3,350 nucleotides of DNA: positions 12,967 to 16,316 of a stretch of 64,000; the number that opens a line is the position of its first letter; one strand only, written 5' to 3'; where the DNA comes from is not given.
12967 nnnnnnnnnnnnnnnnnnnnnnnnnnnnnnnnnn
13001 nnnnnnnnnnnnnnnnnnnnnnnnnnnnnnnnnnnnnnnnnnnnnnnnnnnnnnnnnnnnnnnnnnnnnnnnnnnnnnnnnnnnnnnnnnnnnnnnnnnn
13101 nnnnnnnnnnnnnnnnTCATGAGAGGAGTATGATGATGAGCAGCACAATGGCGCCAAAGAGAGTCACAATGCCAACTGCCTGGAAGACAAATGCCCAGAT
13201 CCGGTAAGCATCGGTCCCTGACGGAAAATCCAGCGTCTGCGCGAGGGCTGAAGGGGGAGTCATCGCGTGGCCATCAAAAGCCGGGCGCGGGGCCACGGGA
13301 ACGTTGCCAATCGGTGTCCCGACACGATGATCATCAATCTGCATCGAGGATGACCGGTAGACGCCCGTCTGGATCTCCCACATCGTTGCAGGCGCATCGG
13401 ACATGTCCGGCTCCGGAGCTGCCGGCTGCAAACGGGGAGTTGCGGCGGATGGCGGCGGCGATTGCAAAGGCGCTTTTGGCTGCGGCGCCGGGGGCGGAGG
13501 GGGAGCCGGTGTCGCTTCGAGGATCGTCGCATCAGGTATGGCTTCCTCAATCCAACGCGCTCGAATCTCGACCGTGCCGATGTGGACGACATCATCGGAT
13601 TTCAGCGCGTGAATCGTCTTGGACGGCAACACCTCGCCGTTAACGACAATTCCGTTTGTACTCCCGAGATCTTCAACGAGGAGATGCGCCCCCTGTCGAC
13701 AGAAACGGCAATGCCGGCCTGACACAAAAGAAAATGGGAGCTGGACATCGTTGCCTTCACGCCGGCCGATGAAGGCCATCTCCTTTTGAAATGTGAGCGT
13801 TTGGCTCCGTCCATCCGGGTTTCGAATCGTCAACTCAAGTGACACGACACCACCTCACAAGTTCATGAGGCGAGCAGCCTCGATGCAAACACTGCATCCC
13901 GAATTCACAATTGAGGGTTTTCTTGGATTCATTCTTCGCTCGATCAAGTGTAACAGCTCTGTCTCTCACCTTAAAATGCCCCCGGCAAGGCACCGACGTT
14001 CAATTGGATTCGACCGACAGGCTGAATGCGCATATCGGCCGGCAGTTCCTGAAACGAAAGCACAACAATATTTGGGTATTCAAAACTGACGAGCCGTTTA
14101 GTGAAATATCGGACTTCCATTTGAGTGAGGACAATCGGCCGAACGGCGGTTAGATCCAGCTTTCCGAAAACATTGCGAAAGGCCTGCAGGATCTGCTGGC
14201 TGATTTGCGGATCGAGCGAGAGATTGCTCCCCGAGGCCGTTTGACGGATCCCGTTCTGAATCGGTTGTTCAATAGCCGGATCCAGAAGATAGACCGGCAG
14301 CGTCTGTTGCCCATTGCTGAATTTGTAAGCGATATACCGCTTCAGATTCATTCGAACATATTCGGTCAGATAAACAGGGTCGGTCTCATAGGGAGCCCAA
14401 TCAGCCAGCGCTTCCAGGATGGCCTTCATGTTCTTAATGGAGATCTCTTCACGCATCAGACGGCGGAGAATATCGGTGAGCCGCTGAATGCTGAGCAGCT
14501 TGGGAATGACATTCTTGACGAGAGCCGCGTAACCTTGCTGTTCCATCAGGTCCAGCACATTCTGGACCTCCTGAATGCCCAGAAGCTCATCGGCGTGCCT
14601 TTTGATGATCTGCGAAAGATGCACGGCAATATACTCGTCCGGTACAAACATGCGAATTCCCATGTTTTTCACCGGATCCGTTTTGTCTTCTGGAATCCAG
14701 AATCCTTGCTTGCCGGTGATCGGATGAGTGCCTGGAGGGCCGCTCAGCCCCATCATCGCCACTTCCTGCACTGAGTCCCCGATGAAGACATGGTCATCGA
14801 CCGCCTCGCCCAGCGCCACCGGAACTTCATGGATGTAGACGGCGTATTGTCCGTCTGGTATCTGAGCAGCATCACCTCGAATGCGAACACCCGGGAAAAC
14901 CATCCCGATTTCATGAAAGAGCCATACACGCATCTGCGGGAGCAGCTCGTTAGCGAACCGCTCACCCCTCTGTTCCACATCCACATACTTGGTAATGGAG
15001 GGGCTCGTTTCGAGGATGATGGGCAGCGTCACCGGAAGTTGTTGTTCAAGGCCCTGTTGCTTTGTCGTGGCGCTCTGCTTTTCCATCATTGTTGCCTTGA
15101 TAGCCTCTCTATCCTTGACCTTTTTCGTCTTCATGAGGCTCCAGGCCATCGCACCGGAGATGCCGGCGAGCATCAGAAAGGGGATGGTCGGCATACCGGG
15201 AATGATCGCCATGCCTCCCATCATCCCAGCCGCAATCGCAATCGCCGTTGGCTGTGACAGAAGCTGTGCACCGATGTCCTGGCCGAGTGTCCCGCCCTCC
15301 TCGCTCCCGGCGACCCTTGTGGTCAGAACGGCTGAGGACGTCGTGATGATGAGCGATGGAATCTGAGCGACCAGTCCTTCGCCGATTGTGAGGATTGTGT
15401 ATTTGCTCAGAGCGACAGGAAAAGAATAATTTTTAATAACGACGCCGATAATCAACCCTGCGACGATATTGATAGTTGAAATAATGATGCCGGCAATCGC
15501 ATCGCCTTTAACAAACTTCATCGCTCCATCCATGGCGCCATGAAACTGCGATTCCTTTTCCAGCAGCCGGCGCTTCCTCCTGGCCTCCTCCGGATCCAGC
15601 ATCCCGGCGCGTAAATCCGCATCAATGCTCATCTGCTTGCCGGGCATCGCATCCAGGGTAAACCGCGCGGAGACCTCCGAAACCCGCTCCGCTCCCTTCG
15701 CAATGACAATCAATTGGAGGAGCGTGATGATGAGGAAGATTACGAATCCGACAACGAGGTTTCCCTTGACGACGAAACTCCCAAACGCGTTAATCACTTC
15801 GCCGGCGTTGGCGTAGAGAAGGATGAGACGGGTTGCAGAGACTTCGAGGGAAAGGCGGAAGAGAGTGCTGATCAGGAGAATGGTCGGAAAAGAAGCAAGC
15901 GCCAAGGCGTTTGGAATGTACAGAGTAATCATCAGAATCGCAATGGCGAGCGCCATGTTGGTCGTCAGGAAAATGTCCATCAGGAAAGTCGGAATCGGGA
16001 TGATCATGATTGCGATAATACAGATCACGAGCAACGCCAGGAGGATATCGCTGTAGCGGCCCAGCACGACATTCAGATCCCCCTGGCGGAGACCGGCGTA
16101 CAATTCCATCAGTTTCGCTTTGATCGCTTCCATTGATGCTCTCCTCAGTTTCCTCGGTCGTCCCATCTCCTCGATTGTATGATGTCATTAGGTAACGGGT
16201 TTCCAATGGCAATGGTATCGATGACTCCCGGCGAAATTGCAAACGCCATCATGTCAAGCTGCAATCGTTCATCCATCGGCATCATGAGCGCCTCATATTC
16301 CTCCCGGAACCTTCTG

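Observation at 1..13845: Three further FHA-domain proteins flanking the T3SS (FHA-SctD, tail-anchored FHA protein, FHA-GAF protein), plus an RsbW-like kinase, without a visible Hanks kinase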

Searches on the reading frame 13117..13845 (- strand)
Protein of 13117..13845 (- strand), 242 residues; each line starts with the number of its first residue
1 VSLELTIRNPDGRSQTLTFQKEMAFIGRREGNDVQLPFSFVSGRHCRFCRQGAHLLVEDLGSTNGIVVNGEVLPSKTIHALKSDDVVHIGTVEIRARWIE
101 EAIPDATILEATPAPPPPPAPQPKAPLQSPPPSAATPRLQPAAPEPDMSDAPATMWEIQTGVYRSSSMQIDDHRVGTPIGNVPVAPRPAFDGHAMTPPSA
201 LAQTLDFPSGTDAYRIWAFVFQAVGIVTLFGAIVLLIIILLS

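Call 7: search_protein_families(library=pfam, proteins=[window:13117-13845:-], max_evalue=0.01)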
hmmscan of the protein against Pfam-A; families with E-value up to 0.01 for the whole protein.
window:13117-13845:- (242 aa): 2 families
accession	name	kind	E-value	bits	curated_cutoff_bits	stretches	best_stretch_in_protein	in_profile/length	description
PF00498.31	FHA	-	8.8e-17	61.7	20.7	1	26-90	3-67/67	FHA domain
PF16697.10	Yop-YscD_cpl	-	2.5e-08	34.5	33.2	1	14-94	9-88/94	Inner membrane component of T3SS, cytoplasmic domain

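Call 25: find_homologous_proteins(query=window:13117-13845:-, max_evalue=0.001)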
Query window:13117-13845:- (242 aa): 286 proteins with E <= 0.001 among 7157 candidates; the best 120 are listed.
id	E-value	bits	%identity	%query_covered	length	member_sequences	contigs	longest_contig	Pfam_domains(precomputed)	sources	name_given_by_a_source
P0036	6.6e-158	542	100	100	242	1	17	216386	PF00498.32,PF16697.11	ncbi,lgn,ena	-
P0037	3.4e-80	287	69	45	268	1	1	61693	PF00498.32,PF16697.11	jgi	-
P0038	2.4e-75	271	54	96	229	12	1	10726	PF00498.32,PF16697.11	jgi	jgi:hypothetical protein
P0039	2.4e-73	265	52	96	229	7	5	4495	PF00498.32,PF16697.11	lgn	-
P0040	2.7e-72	261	55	96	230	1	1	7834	PF00498.32,PF16697.11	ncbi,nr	ncbi:MAG: FHA domain-containing protein [Acidobacteria bacterium]|nr:FHA domain-containing protein [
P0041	2.8e-72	261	54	100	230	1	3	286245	PF00498.32,PF16697.11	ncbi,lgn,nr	ncbi:hypothetical protein HRbin11_00561 [bacterium HR11]|nr:hypothetical protein HRbin11_00561 [bact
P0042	4.4e-71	257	52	100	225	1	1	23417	PF00498.32,PF16697.11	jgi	-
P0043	7.7e-71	256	54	100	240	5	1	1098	PF00498.32,PF16697.11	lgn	-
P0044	1.6e-70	255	51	100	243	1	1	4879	PF00498.32,PF16697.11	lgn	-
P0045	3.0e-69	251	51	96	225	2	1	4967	PF00498.32,PF16697.11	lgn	-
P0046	1.2e-65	239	51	96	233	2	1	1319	PF00498.32,PF16697.11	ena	-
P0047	1.5e-65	239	50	100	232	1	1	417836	PF00498.32,PF16697.11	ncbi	ncbi:MAG: FHA domain-containing protein [Acidobacteriota bacterium]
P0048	5.3e-65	237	49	100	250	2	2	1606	PF00498.32,PF16697.11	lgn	-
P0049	5.0e-56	208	47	100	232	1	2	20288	PF00498.32,PF16697.11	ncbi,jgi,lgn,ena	-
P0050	2.5e-38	150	40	99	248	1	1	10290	PF00498.32,PF16697.11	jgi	jgi:pSer/pThr/pTyr-binding forkhead associated (FHA) protein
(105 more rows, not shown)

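Call 28: find_encoding_contigs(protein=P0047, flank=10000, max_places=1)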
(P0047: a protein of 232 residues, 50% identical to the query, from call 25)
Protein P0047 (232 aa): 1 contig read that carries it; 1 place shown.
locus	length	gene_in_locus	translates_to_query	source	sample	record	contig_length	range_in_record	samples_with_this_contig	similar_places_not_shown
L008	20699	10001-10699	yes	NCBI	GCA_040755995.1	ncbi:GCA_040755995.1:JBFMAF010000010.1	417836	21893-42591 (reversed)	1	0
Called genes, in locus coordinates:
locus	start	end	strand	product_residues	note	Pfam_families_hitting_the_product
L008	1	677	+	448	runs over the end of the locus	PF02874:ATP-synt_ab_N, PF00006:ATP-synt_ab, PF18269:T3SS_ATPase_C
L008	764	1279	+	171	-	PF02050:FliJ, PF16789:YscO-like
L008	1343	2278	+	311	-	PF02120:Flg_hook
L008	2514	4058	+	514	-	PF16697:Yop-YscD_cpl (weak), PF00498:FHA, PF01052:FliMN_C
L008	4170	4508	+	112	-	PF04347:FliO (weak)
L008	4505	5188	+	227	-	PF00813:FliP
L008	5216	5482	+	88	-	PF01313:Bac_export_3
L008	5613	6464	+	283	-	PF01311:Bac_export_1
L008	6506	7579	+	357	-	PF01312:Bac_export_2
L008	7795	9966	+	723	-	PF00771:FHIPEP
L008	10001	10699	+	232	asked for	PF16697:Yop-YscD_cpl, PF00498:FHA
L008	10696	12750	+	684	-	PF16697:Yop-YscD_cpl, PF00498:FHA, PF01833:TIG (faint)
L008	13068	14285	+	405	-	PF13173:AAA_14, PF13635:DUF4143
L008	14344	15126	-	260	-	PF03976:PPK2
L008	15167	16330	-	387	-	PF04748:Polysacc_deac_2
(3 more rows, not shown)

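Call 29: find_encoding_contigs(protein=P0041, flank=10000, max_places=1)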
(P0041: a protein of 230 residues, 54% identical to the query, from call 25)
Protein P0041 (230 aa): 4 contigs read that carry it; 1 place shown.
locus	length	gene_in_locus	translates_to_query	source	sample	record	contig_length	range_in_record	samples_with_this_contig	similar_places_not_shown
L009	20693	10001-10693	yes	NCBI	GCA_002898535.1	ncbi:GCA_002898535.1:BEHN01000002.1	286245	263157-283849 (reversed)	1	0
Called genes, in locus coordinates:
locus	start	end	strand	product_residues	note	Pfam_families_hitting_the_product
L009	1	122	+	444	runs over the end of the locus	PF02874:ATP-synt_ab_N, PF00006:ATP-synt_ab, PF18269:T3SS_ATPase_C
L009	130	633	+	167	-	PF02050:FliJ (weak), PF16789:YscO-like, PF02050:FliJ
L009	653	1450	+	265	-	PF02120:Flg_hook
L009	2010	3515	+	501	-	PF16697:Yop-YscD_cpl, PF00498:FHA, PF01052:FliMN_C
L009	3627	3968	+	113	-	PF04347:FliO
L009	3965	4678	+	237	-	PF00813:FliP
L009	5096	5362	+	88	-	PF01313:Bac_export_3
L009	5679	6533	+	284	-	PF01311:Bac_export_1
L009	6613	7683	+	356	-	PF01312:Bac_export_2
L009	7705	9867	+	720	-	PF00771:FHIPEP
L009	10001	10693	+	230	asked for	PF16697:Yop-YscD_cpl, PF00498:FHA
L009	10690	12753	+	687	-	PF16697:Yop-YscD_cpl, PF00498:FHA, PF01833:TIG (weak)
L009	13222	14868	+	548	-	PF00342:PGI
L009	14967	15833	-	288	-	-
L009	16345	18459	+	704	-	PF10459:Peptidase_S46, PF13365:Trypsin_2 (faint)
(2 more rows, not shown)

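Call 77: search_protein_families(library=ncbifam, proteins=[window:13117-13845:-], max_evalue=1)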
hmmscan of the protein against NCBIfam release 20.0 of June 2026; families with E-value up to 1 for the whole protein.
window:13117-13845:- (242 aa): 6 families
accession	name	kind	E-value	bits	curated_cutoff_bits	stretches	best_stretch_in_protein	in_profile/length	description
NF049868.1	FhaB_Rv0019c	equivalog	3.6e-13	49.9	125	1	7-93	71-155/158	FHA domain-containing protein FhaB/FipA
TIGR03354.1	VI_FHA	hypoth_equivalog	4.3e-12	46.6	120.25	1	11-155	13-173/420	type VI secretion system-associated FHA domain protein TagH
NF041660.2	oxygluDhInhib_OdhI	equivalog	4.9e-07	29.7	200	1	8-92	43-123/130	oxoglutarate dehydrogenase inhibitor Odhl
NF052573.1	HisKinEspAMyxo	equivalog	7.4e-05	21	1400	1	21-94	45-116/755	serine histidine kinase EspA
NF033760.1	gliding_GltG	equivalog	0.0097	14.5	650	1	54-154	57-153/650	adventurous gliding motility protein GltG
NF052403.1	ESX1TransRegEspM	equivalog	0.014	14.3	550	1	9-77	16-83/367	ESX-1 type VII secretion system transcriptional regulator EspM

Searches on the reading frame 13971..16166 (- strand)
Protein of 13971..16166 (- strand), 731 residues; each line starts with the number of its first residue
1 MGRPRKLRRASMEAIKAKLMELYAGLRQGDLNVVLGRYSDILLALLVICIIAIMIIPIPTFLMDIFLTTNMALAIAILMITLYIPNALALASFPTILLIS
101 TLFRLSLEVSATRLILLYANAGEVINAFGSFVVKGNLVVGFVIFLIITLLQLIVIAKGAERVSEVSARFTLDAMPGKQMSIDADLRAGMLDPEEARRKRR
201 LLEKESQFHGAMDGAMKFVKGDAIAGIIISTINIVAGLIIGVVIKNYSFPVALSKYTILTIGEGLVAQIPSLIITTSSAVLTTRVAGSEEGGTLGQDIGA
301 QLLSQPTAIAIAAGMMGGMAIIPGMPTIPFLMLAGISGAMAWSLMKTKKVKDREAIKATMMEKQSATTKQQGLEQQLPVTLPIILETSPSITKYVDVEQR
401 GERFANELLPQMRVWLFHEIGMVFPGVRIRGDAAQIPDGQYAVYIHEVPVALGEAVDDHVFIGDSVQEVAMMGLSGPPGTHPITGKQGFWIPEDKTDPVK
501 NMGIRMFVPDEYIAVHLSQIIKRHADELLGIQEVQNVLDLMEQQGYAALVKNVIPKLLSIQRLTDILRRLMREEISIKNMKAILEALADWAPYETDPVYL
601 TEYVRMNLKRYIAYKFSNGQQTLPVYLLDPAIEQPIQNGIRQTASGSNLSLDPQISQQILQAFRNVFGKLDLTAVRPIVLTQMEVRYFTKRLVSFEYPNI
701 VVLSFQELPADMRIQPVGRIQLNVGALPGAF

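Call 7: search_protein_families(library=pfam, proteins=[window:13971-16166:-], max_evalue=0.01)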
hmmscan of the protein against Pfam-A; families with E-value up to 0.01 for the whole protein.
window:13971-16166:- (731 aa): 1 family
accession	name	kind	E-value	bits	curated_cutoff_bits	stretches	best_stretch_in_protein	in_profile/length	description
PF00771.25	FHIPEP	-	1.4e-224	747.9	29.1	1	50-712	1-656/657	FHIPEP family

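Call 87: search_solved_structures(query=window:13971-16166:-, max_evalue=1e-20)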
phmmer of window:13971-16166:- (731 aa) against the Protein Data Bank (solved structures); distinct sequences matched with E-value up to 1e-20: 23.
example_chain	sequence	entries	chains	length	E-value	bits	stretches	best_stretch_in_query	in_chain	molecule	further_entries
7alw_A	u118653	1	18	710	2.3e-178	597.9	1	35-722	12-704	Low calcium response protein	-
7awa_A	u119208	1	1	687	1.2e-128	433.6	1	28-723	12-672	Secretion system apparatus protein SsaV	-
36hw_A2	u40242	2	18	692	3.9e-119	402.2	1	44-715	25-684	Flagellar biosynthesis protein FlhA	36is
12dv_B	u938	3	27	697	4.8e-110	372.1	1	35-719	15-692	Flagellar biosynthesis protein FlhA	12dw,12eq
7amy_A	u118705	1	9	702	3.2e-108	366.1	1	43-723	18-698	Flagellar biosynthesis protein FlhA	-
6wa6_A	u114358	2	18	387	9.9e-76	258.7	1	377-722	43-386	Low calcium response locus protein D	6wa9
7qij_AA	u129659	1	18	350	5.7e-73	249.6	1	374-721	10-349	Low calcium response locus protein D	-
3mix_A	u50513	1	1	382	4.7e-47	164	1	348-720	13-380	Flagellar biosynthesis protein flhA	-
2x49_A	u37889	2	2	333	1.9e-42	148.7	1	396-710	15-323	INVASION PROTEIN INVA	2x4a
4a5p_A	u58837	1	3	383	4.3e-38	134.4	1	405-710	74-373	PROTEIN MXIA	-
7osl_A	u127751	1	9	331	2.7e-35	125.1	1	416-720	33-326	Translocator EscV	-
7k08_A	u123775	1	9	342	3.1e-35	124.9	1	416-720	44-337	Translocator EscV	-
7feb_E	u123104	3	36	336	3.9e-35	124.6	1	410-723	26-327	Secretion system apparatus protein SsaV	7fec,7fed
6ai2_A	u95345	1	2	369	3.5e-28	101.6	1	386-715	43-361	Flagellar biosynthesis protein FlhA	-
6ai3_A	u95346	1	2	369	5.1e-28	101.1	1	386-715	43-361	Flagellar biosynthesis protein FlhA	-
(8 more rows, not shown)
